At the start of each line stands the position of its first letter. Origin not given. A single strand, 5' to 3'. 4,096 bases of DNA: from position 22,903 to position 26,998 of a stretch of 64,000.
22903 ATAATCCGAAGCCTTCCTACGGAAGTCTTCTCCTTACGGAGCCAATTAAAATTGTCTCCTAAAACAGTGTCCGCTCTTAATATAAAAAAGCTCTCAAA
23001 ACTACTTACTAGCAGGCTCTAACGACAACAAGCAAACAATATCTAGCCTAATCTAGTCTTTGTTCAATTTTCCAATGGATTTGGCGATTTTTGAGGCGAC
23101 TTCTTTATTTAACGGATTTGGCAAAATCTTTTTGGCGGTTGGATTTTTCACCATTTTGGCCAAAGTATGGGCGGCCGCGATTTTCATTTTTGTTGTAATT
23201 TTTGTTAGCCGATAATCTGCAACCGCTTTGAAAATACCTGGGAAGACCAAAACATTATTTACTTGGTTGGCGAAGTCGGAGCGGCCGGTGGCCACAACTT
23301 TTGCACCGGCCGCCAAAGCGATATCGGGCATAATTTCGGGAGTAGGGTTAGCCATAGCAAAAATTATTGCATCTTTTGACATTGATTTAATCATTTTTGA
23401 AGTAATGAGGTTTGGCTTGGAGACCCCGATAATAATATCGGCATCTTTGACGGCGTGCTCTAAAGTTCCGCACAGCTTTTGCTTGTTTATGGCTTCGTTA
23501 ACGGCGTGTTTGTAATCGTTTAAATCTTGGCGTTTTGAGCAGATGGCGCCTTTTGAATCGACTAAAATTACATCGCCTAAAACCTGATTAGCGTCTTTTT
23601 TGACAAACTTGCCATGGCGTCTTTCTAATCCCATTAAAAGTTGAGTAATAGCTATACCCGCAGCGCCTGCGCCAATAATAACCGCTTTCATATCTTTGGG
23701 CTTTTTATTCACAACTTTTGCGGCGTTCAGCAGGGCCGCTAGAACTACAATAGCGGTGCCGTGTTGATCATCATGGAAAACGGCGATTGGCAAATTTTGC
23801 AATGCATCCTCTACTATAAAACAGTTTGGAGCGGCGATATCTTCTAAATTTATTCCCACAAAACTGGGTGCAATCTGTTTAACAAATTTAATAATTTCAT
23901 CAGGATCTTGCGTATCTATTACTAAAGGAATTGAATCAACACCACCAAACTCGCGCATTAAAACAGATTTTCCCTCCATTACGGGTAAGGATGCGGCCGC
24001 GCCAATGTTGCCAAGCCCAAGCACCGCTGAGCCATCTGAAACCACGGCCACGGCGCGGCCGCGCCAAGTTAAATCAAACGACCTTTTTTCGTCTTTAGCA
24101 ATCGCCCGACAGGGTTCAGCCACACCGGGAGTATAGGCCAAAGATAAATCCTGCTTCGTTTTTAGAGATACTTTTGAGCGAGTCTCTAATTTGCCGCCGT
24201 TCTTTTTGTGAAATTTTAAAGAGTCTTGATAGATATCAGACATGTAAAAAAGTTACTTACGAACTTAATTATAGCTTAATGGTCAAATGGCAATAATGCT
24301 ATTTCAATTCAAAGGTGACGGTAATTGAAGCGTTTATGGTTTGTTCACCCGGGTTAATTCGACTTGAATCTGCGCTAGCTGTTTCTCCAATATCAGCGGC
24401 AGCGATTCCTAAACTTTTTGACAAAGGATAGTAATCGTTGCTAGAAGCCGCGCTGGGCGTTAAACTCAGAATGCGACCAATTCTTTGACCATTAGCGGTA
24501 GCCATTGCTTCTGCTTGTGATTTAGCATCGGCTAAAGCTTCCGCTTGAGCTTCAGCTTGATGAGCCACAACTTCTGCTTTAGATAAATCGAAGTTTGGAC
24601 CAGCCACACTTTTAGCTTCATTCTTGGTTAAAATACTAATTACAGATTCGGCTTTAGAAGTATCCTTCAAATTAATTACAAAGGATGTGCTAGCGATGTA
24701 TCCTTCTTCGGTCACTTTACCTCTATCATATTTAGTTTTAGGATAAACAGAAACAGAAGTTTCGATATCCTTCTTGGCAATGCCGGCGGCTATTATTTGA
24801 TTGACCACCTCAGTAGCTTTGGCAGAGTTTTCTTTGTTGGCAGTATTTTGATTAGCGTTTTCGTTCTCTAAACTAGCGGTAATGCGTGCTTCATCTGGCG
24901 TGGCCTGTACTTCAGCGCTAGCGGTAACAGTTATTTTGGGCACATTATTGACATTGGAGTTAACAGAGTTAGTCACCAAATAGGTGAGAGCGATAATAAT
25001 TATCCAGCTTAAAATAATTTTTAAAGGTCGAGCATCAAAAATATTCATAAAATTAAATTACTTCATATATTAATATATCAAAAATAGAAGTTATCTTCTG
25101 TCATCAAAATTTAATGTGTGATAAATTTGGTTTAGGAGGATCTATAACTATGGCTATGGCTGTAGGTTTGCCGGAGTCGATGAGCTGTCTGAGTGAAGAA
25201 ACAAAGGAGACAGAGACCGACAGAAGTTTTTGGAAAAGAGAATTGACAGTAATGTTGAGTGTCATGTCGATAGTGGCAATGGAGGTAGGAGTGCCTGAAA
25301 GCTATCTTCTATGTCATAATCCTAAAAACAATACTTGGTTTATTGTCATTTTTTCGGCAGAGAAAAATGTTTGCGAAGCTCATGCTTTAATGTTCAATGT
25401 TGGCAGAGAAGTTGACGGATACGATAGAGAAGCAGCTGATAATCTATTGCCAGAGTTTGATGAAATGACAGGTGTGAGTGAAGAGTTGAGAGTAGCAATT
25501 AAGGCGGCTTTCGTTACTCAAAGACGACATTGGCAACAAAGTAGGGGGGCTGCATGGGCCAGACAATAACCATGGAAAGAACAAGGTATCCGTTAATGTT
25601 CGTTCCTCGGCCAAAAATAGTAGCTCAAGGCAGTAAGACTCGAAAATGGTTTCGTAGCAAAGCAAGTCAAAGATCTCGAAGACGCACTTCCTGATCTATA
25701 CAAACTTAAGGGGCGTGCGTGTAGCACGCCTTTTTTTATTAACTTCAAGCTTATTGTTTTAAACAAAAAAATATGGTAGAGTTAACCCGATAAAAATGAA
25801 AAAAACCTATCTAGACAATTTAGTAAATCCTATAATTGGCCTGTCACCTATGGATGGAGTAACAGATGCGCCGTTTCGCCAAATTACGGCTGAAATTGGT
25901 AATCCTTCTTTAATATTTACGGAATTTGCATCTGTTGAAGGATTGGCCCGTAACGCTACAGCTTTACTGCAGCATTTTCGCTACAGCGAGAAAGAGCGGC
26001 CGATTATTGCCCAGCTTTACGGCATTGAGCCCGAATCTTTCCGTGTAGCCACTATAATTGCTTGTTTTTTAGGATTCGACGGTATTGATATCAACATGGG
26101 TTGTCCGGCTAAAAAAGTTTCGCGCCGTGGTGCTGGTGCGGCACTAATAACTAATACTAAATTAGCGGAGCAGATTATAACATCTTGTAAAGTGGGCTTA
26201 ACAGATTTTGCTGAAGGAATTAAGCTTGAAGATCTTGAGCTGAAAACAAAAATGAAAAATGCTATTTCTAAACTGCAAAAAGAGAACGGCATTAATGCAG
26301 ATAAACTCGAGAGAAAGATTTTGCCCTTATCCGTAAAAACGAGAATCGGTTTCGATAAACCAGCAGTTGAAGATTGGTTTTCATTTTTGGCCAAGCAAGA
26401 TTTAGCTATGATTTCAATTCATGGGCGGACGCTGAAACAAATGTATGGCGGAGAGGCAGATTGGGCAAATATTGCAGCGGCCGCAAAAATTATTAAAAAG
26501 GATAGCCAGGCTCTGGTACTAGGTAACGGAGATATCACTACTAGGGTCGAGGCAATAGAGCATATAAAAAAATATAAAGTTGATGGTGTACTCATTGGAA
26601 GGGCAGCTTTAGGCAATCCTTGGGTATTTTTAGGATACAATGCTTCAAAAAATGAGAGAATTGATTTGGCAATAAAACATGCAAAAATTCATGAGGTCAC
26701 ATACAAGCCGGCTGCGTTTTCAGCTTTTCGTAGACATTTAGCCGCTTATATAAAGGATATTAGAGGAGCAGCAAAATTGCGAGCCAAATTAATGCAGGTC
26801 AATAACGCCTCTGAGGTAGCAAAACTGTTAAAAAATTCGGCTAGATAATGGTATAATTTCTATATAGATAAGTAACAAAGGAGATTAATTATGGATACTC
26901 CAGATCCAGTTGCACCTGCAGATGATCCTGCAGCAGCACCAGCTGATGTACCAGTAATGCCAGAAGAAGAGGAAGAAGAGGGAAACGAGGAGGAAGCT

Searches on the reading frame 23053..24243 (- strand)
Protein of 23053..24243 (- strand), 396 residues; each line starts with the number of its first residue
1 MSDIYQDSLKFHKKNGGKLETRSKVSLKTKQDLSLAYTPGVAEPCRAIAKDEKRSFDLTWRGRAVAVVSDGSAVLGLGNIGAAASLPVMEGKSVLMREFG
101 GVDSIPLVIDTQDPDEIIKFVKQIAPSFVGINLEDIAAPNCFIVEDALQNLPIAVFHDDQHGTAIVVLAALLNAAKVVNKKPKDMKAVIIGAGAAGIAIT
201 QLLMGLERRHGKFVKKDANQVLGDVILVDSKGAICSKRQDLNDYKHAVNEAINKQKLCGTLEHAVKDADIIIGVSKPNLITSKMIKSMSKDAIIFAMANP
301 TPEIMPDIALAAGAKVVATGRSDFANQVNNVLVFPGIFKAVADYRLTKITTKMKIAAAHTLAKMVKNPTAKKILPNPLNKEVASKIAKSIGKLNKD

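Call 37: search_protein_families(library=pfam, proteins=[window:23053-24243:-], max_evalue=0.0001)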
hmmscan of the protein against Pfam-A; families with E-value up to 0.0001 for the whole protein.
window:23053-24243:- (396 aa): 2 families
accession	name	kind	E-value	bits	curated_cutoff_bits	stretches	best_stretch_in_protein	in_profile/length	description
PF03949.21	Malic_M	-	1.7e-28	100.1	23.5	1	162-390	3-253/258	Malic enzyme, NAD binding domain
PF00390.24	malic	-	3.6e-27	95.8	23.1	1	18-148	3-181/182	Malic enzyme, N-terminal domain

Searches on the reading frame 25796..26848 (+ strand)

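Call 37: search_protein_families(library=pfam, proteins=[window:25796-26848:+], max_evalue=0.0001)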
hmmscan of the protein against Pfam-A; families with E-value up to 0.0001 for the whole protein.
window:25796-26848:+ (350 aa): 1 family
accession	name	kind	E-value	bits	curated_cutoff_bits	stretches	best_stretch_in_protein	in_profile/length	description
PF01207.24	Dus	-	2.8e-54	184.8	20.4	2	176-346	123-303/311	Dihydrouridine synthase (Dus)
